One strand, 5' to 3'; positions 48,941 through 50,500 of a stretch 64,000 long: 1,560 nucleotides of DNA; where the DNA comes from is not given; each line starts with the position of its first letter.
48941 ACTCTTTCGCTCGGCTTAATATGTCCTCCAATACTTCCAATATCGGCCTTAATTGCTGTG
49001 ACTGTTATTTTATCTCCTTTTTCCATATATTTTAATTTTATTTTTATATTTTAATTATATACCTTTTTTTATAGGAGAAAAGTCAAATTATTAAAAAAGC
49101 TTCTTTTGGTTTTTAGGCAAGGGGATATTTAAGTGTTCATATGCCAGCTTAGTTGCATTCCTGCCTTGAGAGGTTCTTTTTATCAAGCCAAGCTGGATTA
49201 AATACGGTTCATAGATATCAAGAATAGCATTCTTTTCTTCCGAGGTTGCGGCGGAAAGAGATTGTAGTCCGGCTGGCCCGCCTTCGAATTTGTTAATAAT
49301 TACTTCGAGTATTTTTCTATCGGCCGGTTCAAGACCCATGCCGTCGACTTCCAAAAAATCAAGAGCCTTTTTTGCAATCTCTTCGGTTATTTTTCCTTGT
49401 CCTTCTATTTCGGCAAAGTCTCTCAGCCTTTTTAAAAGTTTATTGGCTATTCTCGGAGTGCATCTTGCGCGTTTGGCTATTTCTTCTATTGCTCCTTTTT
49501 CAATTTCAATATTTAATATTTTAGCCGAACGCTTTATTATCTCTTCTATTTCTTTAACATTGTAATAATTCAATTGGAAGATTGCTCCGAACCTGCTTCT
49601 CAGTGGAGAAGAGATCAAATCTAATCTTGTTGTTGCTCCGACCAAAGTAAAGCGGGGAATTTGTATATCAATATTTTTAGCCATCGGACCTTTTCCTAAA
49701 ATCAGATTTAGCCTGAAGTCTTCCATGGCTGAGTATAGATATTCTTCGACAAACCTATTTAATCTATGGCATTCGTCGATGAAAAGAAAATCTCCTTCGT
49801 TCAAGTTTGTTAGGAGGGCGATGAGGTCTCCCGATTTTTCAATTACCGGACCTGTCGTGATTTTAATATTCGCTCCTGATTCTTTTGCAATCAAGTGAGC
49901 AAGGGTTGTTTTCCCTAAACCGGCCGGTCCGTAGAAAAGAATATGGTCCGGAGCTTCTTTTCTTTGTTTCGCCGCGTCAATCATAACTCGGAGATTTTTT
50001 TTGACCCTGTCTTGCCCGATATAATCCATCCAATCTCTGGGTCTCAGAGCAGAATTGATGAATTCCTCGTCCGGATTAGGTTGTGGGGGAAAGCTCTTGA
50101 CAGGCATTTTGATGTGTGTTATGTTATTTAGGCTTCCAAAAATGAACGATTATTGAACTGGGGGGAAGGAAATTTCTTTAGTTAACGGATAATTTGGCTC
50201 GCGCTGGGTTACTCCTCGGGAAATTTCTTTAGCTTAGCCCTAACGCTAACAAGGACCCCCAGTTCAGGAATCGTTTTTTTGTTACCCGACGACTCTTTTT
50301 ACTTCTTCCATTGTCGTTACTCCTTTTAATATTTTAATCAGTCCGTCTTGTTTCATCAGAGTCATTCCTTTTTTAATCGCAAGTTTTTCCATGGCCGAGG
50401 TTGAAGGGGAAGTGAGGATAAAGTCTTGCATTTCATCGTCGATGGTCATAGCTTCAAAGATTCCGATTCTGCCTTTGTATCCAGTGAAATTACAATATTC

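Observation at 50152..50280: Inverted-repeat-bounded 125-nt element with internal direct repeats and a T7 tail between pilB-like and ruvB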

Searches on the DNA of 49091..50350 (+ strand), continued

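Call 26: search_with_rna_model(model_id=R1, sources=[L024, L028, L031, L035, L037, L039, L040, L041, L043, L044], max_evalue=10, filters=off, show_alignments=8)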
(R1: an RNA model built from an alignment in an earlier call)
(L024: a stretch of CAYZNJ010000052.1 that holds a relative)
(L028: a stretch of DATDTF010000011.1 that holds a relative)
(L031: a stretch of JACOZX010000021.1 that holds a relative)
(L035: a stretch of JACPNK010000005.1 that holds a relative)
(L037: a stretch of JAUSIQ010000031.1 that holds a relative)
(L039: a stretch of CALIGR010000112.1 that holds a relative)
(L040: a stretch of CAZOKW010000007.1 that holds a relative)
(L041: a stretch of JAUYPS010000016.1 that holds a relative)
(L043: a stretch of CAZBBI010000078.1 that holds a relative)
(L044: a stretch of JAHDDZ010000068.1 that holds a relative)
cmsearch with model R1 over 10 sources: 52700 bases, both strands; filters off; matches with E-value up to 10: 40.
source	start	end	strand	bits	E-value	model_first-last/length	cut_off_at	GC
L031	2372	2505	-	25.5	9.1e-05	1-140/140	no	0.39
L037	5866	5911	-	22.5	0.00065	1-140/140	no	0.39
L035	5795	5843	-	22.1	0.00086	1-140/140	no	0.35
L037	2797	2854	-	22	0.0009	30-90/140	no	0.4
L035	5793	5841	+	22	0.00092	1-140/140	no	0.35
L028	2746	2880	-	21.2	0.0015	1-140/140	no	0.4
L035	2776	2902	-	20.6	0.0023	1-140/140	no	0.42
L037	5864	5909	+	20.2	0.0029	1-140/140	no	0.39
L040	6706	6745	+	18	0.012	1-140/140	no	0.35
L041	2786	2843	-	17.8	0.014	30-90/140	no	0.45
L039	1616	1659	+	17.8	0.014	1-140/140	no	0.41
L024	509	551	-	17.4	0.019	39-81/140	no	0.47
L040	6708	6747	-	17.2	0.021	1-140/140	no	0.35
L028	6322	6355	+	16.3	0.038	1-140/140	no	0.35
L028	6324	6357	-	16.3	0.038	1-140/140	no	0.35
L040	2816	2873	-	16.2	0.041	30-90/140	no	0.47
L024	2281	2319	+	13.6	0.22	1-140/140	no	0.56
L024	2280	2324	-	13.1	0.31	1-140/140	no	0.49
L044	1028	1088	-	13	0.32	1-140/140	no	0.59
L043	458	534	-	12.8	0.38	1-140/140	no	0.26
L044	139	191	+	12.1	0.59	1-140/140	no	0.49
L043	456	532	+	12.1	0.6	1-140/140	no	0.27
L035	5317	5376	+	11.1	1.1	1-140/140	no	0.35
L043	4331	4378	+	11.1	1.1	1-140/140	no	0.21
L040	6463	6558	-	11.1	1.2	1-140/140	no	0.24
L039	1618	1661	-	10.2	2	1-140/140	no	0.43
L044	1026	1086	+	9.5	3.2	1-140/140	no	0.59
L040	4363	4401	+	9.1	4.3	1-140/140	no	0.41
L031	348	418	+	9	4.4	1-140/140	no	0.38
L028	3496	3538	+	9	4.4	1-140/140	no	0.21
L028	360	430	+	9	4.6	1-140/140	no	0.37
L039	703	739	-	8.9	5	1-140/140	no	0.22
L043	2407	2457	-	8.7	5.5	1-140/140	no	0.25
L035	2541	2596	-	8.7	5.7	1-140/140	no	0.39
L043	2106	2172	-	8.4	6.6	1-140/140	no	0.25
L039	96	140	+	8.3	7.1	1-140/140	no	0.38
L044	2430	2458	+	8.2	7.7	1-140/140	no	0.45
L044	699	775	+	8.1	8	1-140/140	no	0.4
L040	6058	6095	+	7.9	9.2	1-140/140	no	0.18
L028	431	488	-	7.8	9.8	1-140/140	no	0.55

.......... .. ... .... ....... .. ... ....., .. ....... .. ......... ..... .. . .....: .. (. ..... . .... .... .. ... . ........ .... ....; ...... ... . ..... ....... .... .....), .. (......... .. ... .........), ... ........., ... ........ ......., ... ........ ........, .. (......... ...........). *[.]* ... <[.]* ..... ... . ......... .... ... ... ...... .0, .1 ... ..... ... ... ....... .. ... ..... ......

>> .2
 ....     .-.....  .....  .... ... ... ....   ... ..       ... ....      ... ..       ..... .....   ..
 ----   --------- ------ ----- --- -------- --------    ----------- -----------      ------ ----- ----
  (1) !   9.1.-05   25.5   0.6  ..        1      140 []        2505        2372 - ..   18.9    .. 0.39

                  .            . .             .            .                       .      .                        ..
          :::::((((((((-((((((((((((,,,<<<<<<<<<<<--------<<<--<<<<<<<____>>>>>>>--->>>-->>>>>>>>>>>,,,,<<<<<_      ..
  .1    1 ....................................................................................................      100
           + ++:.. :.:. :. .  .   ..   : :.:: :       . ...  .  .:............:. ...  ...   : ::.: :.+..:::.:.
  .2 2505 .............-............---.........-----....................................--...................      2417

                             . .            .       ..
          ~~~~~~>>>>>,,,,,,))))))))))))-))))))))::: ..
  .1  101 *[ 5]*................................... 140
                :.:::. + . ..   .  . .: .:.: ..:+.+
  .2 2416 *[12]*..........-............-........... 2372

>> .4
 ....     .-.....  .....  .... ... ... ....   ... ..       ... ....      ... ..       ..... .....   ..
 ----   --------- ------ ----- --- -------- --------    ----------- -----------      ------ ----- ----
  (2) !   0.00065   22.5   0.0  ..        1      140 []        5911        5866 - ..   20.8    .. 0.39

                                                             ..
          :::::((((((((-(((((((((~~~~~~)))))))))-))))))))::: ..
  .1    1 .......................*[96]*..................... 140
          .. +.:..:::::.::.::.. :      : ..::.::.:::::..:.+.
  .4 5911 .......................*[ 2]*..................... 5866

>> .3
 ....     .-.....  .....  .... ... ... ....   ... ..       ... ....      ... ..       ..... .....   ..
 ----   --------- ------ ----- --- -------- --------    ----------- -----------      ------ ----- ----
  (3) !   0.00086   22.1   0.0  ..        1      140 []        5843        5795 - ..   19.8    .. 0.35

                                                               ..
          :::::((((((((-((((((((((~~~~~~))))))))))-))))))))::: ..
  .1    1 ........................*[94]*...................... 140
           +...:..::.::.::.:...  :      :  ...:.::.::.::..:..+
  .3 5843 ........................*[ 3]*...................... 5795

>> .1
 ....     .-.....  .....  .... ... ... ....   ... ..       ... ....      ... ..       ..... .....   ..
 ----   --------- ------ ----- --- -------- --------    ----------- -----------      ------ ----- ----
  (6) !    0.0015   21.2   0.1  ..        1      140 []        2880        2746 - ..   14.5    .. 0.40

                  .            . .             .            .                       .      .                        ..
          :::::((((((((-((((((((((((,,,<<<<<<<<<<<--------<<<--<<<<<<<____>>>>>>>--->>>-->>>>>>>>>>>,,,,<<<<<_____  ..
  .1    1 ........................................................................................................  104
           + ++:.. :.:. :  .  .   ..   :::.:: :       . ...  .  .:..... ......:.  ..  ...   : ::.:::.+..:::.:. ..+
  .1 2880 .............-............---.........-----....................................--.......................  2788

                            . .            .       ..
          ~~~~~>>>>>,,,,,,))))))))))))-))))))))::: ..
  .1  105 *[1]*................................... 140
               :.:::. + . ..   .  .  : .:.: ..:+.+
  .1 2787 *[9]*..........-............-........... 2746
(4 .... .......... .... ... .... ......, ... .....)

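Call 29: search_rna_families(sources=[L047, L100, L067, L098, L081, L086, L031, L024], threshold=evalue, max_evalue=10)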
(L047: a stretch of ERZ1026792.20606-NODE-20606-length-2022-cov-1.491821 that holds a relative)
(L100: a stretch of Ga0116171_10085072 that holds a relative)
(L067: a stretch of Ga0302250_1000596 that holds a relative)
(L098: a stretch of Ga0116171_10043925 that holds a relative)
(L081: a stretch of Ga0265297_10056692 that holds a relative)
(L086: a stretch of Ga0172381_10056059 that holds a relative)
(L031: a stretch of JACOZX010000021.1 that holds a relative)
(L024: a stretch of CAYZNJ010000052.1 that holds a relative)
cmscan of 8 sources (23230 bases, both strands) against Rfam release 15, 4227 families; matches with E-value up to 10: 8.
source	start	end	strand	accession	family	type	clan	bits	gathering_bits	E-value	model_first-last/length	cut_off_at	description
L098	2764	2844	+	RF00530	snoMe28S-Cm2645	Gene; snRNA; snoRNA; CD-box;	CL00069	21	48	5.1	1-75/75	no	Small nucleolar RNA Me28S-Cm2645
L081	1325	1428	+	RF02964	DUF3800-V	Gene; sRNA;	-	20.4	37.4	8.2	1-96/96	no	DUF3800-V RNA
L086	1556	1671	+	RF00035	OxyS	Gene; sRNA;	-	18.7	75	7.1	1-110/110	no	OxyS RNA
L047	235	262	-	RF01370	CRISPR-DR57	Gene; CRISPR;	-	18.6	39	9.5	1-37/37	no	CRISPR RNA direct repeat element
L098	1678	1763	-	RF01696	Chlorobi-1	Gene; sRNA;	-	16.6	50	3.1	1-67/67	no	Chlorobi-1 RNA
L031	1770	1814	-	RF01129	sR44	Gene; snRNA; snoRNA; CD-box;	-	16.1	45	7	1-55/55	no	Small nucleolar RNA sR44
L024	43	69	+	RF02914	DUF805b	Cis-reg;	CL00115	15.2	35.6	6.9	1-35/35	no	DUF805b RNA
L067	123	291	+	RF01946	KCNQ1OT1_1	Gene; lncRNA;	-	11.8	70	2.3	291-464/464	no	KCNQ1 overlapping transcript 1 conserved region 1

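Call 30: search_with_rna_model(model_id=R1, sources=[window, L001, L002, L003, L005, L006, L007, L008, L009, L010, L011, L012, L013, L014, L015, L016, L047, L048, L049, L050, L051, L052, L053, L054, L055, L056, L057, L058, L059, L060, L061, L062, L063, L064, L065, L066, L067, L068, L069, L070, L071, L072, L073, L074, L075, L076, L077, L078, L079, L080, L081, L083, L084, L085, L086, L087, L088, L089, L091, L092, L093, L094, L095, L096, L097, L098, L099, L100, L101], max_evalue=1e-15, make_alignment=true)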
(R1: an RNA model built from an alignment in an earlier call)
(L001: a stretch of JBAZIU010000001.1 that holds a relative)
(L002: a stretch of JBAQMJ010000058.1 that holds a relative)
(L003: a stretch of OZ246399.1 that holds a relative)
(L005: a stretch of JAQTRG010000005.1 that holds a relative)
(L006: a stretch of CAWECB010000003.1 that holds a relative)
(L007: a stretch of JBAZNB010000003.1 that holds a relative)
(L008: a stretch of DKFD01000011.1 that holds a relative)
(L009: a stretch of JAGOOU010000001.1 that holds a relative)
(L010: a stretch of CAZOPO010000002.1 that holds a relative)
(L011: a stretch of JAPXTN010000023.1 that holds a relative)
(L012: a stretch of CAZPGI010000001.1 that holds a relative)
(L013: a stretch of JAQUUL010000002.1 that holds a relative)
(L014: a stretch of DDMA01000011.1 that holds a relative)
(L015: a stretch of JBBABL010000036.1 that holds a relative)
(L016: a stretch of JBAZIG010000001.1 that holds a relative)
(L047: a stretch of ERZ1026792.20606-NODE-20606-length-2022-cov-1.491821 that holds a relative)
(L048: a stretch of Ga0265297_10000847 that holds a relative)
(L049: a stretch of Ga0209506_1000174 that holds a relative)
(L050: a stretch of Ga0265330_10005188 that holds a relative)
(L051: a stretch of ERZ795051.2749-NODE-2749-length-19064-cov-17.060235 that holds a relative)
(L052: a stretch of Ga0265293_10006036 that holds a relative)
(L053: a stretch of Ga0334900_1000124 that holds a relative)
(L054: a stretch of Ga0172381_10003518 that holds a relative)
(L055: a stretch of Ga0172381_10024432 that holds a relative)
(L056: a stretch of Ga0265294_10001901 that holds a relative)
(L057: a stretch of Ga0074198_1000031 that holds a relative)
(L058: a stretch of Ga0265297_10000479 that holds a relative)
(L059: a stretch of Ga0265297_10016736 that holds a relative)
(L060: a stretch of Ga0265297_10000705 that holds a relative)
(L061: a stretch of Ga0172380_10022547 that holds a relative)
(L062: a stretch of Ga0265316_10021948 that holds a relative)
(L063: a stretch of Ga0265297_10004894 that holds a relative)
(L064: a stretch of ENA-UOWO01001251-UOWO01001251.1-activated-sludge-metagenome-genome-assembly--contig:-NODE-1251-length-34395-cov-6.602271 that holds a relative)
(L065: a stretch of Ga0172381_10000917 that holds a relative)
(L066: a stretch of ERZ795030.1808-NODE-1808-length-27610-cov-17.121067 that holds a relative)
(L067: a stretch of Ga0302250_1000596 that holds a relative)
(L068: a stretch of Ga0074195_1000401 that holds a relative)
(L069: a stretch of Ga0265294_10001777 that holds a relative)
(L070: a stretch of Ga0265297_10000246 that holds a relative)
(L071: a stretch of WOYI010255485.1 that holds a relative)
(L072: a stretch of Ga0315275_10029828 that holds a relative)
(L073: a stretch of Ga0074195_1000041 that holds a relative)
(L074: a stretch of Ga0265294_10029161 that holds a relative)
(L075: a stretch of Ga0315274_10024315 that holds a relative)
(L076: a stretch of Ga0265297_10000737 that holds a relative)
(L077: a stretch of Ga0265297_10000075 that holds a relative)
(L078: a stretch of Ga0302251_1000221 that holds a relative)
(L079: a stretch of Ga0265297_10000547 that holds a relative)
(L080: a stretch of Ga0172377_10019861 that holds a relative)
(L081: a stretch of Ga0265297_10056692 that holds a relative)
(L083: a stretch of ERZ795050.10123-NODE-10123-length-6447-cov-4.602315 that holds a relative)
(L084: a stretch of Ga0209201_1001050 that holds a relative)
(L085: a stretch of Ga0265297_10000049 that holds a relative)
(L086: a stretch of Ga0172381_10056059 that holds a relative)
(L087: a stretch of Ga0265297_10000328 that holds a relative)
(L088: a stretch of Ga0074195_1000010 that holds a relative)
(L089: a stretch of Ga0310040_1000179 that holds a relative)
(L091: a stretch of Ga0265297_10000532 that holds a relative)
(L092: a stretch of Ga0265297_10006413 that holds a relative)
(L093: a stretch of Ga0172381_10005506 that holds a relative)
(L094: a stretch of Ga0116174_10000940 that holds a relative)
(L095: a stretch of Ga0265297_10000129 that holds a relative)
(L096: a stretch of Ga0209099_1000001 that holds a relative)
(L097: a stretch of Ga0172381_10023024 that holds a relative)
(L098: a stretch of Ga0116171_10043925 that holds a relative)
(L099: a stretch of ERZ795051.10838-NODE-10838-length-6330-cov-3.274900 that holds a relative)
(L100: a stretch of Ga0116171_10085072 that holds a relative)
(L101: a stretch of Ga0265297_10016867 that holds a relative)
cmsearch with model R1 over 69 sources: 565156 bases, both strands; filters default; matches with E-value up to 1e-15: 69.
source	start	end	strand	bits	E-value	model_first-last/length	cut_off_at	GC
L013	2831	2970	-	155.8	6.4e-41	1-140/140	no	0.41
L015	1919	2058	-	154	2.2e-40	1-140/140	no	0.41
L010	2831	2970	-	153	4e-40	1-140/140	no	0.39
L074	774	913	+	153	4e-40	1-140/140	no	0.39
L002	2829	2969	-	152.7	5.2e-40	1-140/140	no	0.42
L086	3046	3186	-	152.7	5.2e-40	1-140/140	no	0.42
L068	2177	2317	-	151.7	9.7e-40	1-140/140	no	0.45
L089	975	1115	+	151.7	9.7e-40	1-140/140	no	0.45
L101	7174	7314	+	151.7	9.7e-40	1-140/140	no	0.45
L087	2183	2324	+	151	1.5e-39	1-140/140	no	0.41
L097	5430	5571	-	151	1.5e-39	1-140/140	no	0.39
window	50139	50279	+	150.9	1.6e-39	1-140/140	no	0.43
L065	524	665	-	150.7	1.9e-39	1-140/140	no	0.41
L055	1339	1480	-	150.7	1.9e-39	1-140/140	no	0.4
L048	1837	1978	-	150.7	1.9e-39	1-140/140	no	0.41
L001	2829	2969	-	150.3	2.4e-39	1-140/140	no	0.45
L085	3409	3549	-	150.3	2.4e-39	1-140/140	no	0.45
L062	106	246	+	150.1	2.7e-39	1-140/140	no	0.45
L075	8249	8389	+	149.6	3.8e-39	1-140/140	no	0.46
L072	2437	2577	+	149.5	4.2e-39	1-140/140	no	0.46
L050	5223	5363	+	149.4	4.4e-39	1-140/140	no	0.45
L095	5259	5400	-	149.4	4.5e-39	1-140/140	no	0.39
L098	108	248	+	149.1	5.3e-39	1-140/140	no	0.45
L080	3938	4078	-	148.5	8e-39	1-140/140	no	0.4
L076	569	710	-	148.1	1e-38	1-140/140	no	0.42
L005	2830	2968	-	147.5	1.5e-38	1-140/140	no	0.42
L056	4666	4806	-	147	2.1e-38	1-140/140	no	0.43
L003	2829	2969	-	146.8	2.4e-38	1-140/140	no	0.39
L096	2636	2776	+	146.8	2.4e-38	1-140/140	no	0.39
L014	2834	2974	-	146.8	2.4e-38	1-140/140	no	0.4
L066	11211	11351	-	146.5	3e-38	1-140/140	no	0.38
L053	1991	2131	+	146.1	3.9e-38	1-140/140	no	0.41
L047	101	241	+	146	4.2e-38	1-140/140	no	0.39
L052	3343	3483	-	146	4.2e-38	1-140/140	no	0.39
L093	4950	5090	-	146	4.2e-38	1-140/140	no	0.39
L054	240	380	+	145.8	4.6e-38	1-140/140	no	0.4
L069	5584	5724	+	145.7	5e-38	1-140/140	no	0.41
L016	2834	2974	-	145.6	5.5e-38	1-140/140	no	0.39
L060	5833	5973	-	145.6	5.5e-38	1-140/140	no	0.39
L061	152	292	+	145.6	5.5e-38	1-140/140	no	0.39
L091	2555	2695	+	145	7.7e-38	1-140/140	no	0.4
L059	1036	1176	+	145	8.1e-38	1-140/140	no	0.39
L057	6194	6335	-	144.6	1e-37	1-140/140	no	0.47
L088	4929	5069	+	144.6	1.1e-37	1-140/140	no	0.45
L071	1302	1442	-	140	2.1e-36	1-140/140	no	0.4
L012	2816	2956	-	139.9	2.3e-36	1-140/140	no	0.39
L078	5106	5246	+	139.9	2.3e-36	1-140/140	no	0.39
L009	2811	2951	-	137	1.5e-35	1-140/140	no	0.37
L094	1069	1209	-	137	1.5e-35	1-140/140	no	0.37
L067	314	452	+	136.1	2.7e-35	1-140/140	no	0.42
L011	1585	1725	-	136.1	2.8e-35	1-140/140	no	0.4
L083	4158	4298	+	136.1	2.8e-35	1-140/140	no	0.4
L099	4388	4528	-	136.1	2.8e-35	1-140/140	no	0.4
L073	4247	4385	-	135.8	3.4e-35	1-140/140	no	0.42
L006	2830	2969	-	135.5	4e-35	1-140/140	no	0.44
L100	647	786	-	135.2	4.9e-35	1-140/140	no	0.44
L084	4444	4584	+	134.8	6.6e-35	1-140/140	no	0.38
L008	2813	2953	-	134.7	6.7e-35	1-140/140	no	0.4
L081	3214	3354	+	134.5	8e-35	1-140/140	no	0.43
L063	5637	5778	-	133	2.1e-34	1-140/140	no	0.42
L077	6310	6451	-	127.4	8.1e-33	1-140/140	no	0.44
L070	2297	2439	-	125.8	2.3e-32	1-140/140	no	0.41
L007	2836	2978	-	123.7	9.3e-32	1-140/140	no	0.44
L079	3065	3207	-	123.7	9.3e-32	1-140/140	no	0.44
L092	4908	5048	+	122.5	2e-31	1-140/140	no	0.43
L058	187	329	+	122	2.8e-31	1-140/140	no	0.44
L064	8667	8809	-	119.2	1.8e-30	1-140/140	no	0.4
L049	7387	7529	-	118.2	3.6e-30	1-140/140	no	0.37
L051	5608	5750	-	118.2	3.6e-30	1-140/140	no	0.37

Alignment A4: 69 matches aligned to the model, 146 columns, each read 5' to 3' on its own strand. Consensus structure (alignment columns), stored with it:
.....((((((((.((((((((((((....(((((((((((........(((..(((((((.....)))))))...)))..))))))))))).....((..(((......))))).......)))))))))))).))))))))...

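Call 33: search_rna_families(source=L028, start=2700, end=3005, threshold=evalue, max_evalue=10, show_alignments=3)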
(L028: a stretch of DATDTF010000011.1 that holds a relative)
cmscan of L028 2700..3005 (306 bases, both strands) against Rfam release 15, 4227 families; matches with E-value up to 10: 1.
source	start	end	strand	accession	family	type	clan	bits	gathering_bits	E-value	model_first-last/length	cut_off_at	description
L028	2771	2907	-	RF02110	DLEU2_6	Gene; lncRNA;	-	14.4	60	2.4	1-135/135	no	Deleted in lymphocytic leukemia 2 conserved region 6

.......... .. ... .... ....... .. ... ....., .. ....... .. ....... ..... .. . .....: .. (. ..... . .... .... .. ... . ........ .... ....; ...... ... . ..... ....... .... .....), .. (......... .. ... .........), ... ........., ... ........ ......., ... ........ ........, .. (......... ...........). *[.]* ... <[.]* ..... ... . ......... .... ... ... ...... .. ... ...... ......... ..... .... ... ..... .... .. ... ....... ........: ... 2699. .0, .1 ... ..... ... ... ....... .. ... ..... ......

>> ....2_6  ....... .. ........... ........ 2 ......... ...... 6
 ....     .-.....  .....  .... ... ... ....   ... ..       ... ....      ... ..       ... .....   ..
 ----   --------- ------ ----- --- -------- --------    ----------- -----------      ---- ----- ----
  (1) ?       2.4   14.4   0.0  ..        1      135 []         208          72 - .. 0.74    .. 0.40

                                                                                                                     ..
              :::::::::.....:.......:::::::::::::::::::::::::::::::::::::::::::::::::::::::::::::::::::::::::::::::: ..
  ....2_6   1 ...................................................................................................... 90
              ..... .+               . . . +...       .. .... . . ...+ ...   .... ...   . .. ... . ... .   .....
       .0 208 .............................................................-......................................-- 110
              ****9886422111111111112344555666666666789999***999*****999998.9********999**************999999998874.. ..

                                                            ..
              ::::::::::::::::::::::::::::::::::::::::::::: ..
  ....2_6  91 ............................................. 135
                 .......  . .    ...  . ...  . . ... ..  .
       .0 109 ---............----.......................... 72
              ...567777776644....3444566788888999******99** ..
